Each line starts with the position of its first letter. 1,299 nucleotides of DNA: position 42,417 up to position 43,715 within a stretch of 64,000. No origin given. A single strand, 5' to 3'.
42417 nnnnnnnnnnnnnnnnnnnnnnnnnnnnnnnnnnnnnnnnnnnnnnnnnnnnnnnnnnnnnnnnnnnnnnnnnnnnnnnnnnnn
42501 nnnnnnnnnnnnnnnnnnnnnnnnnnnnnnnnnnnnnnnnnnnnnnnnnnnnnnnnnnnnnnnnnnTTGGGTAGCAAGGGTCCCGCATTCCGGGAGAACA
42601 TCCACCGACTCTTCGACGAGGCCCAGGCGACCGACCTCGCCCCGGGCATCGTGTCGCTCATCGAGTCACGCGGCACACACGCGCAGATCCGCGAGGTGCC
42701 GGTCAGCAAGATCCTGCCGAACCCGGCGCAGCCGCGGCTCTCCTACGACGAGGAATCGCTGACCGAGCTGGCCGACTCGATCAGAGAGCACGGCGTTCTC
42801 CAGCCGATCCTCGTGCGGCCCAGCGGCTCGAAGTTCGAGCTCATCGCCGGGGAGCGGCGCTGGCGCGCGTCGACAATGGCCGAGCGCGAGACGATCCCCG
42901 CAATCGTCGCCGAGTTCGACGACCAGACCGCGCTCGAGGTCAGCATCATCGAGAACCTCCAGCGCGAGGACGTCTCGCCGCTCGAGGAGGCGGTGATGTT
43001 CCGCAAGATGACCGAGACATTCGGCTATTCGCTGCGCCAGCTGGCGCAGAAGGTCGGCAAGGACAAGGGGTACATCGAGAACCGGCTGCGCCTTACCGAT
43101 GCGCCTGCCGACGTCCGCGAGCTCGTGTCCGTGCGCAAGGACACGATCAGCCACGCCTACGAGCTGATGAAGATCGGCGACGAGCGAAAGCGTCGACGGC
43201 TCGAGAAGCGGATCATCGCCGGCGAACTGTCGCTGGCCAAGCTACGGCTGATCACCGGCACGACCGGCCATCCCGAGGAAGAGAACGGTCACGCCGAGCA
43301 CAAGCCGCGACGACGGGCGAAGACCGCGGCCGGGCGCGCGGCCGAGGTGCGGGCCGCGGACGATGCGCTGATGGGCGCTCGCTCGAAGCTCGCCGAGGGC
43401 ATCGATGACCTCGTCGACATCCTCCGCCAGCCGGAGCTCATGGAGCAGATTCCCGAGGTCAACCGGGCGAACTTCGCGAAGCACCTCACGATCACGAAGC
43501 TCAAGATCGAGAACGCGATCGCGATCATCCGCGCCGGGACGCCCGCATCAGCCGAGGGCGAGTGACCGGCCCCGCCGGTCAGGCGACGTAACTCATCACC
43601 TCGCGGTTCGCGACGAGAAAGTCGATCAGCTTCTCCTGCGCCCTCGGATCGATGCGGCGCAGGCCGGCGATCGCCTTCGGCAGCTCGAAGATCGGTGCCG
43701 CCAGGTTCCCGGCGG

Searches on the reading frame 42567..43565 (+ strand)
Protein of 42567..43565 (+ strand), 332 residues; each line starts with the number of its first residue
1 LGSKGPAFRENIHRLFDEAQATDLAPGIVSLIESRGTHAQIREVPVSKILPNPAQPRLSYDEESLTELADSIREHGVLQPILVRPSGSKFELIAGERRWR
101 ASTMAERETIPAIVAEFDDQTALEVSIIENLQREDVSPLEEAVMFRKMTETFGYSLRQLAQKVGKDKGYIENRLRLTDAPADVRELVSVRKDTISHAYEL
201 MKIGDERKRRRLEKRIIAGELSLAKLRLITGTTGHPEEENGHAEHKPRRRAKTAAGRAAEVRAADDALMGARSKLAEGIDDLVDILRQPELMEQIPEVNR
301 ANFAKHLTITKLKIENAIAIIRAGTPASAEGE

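Call 17: search_protein_families(library=pfam, proteins=[window:42567-43565:+])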
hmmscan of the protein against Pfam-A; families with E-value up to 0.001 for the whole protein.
window:42567-43565:+ (332 aa): 3 families
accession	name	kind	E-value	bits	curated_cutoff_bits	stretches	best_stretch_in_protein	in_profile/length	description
PF02195.25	ParB_N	-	2.6e-34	117.6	26.3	1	40-132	2-95/95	ParB N-terminal domain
PF17762.8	HTH_ParB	-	6.6e-18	65.2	22.6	1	134-225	1-92/102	ParB HTH domain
PF08535.16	KorB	-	0.00014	22.2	22.3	1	158-207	8-58/89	KorB domain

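Call 20: find_related_loci(query=window:42567-43565:+, collection=metagenome_contigs, flank=6000)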
Query window:42567-43565:+ (332 aa) in metagenome_contigs; peptide patterns used: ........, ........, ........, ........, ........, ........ (x = any residue, [..] = any of these).
356 stretches matched a pattern; 233 encode a relative of the query (tblastn E <= 1e-3); the best 80 are kept; 80 distinct loci.
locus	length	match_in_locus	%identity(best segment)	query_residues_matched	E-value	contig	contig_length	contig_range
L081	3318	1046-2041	95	3-332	0e+0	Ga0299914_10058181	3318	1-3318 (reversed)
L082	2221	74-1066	94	3-332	0e+0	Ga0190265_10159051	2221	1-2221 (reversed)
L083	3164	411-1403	92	1-332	0e+0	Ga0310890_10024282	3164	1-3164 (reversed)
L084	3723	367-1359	92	1-332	0e+0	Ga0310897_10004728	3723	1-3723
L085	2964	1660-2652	92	1-332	0e+0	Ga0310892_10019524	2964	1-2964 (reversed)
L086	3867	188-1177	87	1-330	0e+0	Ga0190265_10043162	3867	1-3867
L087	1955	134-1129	89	1-332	0e+0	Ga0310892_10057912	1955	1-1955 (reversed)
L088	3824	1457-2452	86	1-332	0e+0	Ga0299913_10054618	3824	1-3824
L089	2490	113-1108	85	1-332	0e+0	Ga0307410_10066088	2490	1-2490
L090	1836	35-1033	87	1-332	0e+0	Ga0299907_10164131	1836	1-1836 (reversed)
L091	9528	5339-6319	85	1-330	0e+0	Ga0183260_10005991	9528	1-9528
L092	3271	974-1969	85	1-330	0e+0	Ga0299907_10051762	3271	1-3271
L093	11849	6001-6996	83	1-332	0e+0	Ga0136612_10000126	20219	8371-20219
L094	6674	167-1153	84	1-330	0e+0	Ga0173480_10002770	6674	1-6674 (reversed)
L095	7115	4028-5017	83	1-332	0e+0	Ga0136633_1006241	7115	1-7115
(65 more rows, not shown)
